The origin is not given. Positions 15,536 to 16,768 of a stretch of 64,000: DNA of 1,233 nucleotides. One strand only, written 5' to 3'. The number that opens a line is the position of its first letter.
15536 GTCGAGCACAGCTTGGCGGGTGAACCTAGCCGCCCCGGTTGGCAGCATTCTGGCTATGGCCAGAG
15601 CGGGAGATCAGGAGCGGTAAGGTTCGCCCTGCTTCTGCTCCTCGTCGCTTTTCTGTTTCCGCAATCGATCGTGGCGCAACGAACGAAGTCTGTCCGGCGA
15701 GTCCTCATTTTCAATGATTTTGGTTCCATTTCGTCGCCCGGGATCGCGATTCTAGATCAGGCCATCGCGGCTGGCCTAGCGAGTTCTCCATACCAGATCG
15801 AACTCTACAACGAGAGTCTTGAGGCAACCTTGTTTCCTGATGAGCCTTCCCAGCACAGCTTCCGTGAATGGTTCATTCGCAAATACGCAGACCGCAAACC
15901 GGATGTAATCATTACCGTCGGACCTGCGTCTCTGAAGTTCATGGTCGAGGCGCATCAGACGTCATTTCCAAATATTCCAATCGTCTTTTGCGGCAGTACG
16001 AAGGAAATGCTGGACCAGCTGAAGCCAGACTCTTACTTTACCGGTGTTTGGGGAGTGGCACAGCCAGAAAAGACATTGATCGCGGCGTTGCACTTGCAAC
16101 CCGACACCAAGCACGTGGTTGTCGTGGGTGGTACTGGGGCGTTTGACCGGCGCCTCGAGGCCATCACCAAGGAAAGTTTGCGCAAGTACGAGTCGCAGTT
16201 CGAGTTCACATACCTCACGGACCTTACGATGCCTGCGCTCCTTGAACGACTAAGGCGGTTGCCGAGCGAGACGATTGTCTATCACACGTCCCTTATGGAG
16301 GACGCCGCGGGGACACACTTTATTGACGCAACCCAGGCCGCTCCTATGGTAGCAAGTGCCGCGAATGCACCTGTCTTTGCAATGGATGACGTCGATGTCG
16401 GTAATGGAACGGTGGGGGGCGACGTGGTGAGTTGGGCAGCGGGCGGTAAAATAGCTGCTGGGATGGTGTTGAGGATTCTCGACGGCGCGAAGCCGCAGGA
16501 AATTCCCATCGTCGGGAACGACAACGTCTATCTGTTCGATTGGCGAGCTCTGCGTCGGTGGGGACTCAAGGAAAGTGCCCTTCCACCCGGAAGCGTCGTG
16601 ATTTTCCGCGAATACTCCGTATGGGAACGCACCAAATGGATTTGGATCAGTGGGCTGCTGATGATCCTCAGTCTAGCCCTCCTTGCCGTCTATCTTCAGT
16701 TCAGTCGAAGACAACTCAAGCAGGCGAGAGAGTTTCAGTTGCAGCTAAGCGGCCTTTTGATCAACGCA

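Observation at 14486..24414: Duplicated SBP-sensor kinase + NarL regulator pairs with identical recognition helices are the likely readers of the box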

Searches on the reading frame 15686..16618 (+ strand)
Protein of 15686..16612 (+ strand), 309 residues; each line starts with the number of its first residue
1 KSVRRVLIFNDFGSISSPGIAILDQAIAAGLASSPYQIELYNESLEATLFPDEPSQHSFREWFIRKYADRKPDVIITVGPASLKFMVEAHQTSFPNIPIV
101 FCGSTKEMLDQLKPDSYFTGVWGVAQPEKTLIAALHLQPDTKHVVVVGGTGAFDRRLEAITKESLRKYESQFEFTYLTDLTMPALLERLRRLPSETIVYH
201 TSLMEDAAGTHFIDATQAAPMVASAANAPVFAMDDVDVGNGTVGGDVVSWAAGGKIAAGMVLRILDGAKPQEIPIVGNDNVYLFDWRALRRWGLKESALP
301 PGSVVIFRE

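Call 43: search_solved_structures(query=window:15686-16612:+, max_evalue=1, show_alignments=1)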
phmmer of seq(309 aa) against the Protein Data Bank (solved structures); distinct sequences matched with E-value up to 1: 1.
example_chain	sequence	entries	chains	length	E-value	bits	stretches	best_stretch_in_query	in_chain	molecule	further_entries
8k8g_A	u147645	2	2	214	0.36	13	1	177-275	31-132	De novo design protein | De novo design protein -N9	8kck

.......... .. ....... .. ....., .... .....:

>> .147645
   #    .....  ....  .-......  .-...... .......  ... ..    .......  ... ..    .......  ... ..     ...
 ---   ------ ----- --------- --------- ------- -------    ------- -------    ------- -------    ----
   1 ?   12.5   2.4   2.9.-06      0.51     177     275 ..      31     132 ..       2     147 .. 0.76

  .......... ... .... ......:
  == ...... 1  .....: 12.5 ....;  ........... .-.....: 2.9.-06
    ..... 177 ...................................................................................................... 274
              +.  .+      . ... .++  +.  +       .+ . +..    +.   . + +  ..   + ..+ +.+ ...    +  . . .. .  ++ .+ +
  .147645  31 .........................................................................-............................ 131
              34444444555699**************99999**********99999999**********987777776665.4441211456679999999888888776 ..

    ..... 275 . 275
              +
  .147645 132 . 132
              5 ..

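Call 82: predict_structure(alignment_id=A4)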
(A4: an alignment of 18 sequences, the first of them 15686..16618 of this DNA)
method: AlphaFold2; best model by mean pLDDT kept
length: 311 residues; sequences in the alignment: 18
mean_pLDDT: 77.1   pTM: 0.72
mean pLDDT of the five models: 77.1, 76.1, 72.9, 65.5, 65.1
residues with pLDDT >= 90: 71; 70-90: 149; 50-70: 66; < 50: 25
segments of 3 or more residues with pLDDT < 50: 14-16, 48-50, 205-215, 236-238
pLDDT, mean of each block of 10 residues (from residue 1): 90 60 89 93 67 67 82 89 83 89 71 81 71 84 84 65 80 86 88 90 50 54 85 57 55 89 95 80 73 81 65 39
secondary structure, 60 per line:
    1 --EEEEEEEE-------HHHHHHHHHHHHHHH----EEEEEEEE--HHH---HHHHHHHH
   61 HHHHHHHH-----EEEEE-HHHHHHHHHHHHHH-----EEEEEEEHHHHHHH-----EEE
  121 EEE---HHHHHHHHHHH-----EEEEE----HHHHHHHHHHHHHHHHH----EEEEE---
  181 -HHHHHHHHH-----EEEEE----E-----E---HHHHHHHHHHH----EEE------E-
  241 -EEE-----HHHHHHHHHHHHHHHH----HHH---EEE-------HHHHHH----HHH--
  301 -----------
elements in order: E3-10 H18-32 E37-44 H53-68 E74-78 H80-93 E99-105 H106-112 E118-123 H127-137 E143-147 H152-168 E173-177 H182-190 E196-200 H215-225 E230-232 E242-244 H250-265 E276-278 H286-291

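Call 84: fold_search(model_id=the predicted structure, library=pdb)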
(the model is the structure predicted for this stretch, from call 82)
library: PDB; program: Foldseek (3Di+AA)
matches with E <= 10: 1687; with E <= 0.001: 360
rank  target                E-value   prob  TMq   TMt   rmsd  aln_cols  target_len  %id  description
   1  3lkv                  1.1e-11  1.00  0.63  0.66   5.4       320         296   16  Crystal structure of conserved domain protein from vibrio cholerae o1 biovar eltor str. n16961 (released 2010-03-02)
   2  3lft_A                5.1e-11  1.00  0.63  0.66   5.3       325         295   12  The Crystal Structure of the ABC domain in complex with L-Trp from Streptococcus pneumonia to 1.35A (released 2010-02-02)
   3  3lft_B                2.2e-10  1.00  0.61  0.65   5.4       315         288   13  The Crystal Structure of the ABC domain in complex with L-Trp from Streptococcus pneumonia to 1.35A (released 2010-02-02)
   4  6hni                  3.9e-10  1.00  0.65  0.68   4.5       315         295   16  The ligand-bound, closed structure of CD0873, a substrate binding protein with adhesive properties from Clostridium diff (released 2019-08-28)
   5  6hnj                  6.9e-10  1.00  0.66  0.68   4.5       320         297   15  The ligand-bound, open structure of CD0873, a substrate binding protein with adhesive properties from Clostridium diffic (released 2019-08-28)
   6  4iil                  5.2e-07  1.00  0.56  0.56   6.0       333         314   15  Crystal Structure of RfuA (TP0298) of T. pallidum Bound to Riboflavin (released 2013-02-27)
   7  4ru1_A                1.1e-06  1.00  0.56  0.60   5.8       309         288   13  Crystal structure of carbohydrate transporter ACEI_1806 from Acidothermus cellulolyticus 11B, TARGET EFI-510965, in co (released 2014-12-17)
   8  4ru1_D                1.1e-06  1.00  0.53  0.57   6.6       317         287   14  Crystal structure of carbohydrate transporter ACEI_1806 from Acidothermus cellulolyticus 11B, TARGET EFI-510965, in co (released 2014-12-17)
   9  9c7q_C                1.3e-06  1.00  0.44  0.22   8.1       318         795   10  Diheteromeric NMDA receptor GluN1/GluN2A, in complex with glycine and glutamate (released 2025-09-24)
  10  4m88                  1.8e-06  1.00  0.51  0.45   7.7       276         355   14  Crystal structure of extracellular ligand-binding receptor from Verminephrobacter eiseniae ef01-2 (released 2013-11-06)
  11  8jj1_B                1.8e-06  1.00  0.46  0.22   9.4       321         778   11  Cryo-EM structure of GluN1-2A NMDAR in complex with human Fab2G7 in two fab conformation (released 2024-06-05)
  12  4ru1_C                2.6e-06  1.00  0.54  0.58   6.1       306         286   15  Crystal structure of carbohydrate transporter ACEI_1806 from Acidothermus cellulolyticus 11B, TARGET EFI-510965, in co (released 2014-12-17)
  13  8e92_C                3.8e-06  1.00  0.45  0.26  11.9       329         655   12  D-cycloserine and glutamate bound Human GluN1a-GluN2C NMDA receptor in intact conformation (released 2022-12-07)
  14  7yfi_A                3.8e-06  1.00  0.44  0.23   9.6       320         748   12  Structure of the Rat tri-heteromeric GluN1-GluN2A-GluN2C NMDA receptor in complex with glycine and glutamate (released 2023-03-29)
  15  3rot_B                4.0e-06  1.00  0.55  0.62   5.2       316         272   14  Crystal structure of ABC sugar transporter (periplasmic sugar binding protein) from Legionella pneumophila (released 2011-05-18)
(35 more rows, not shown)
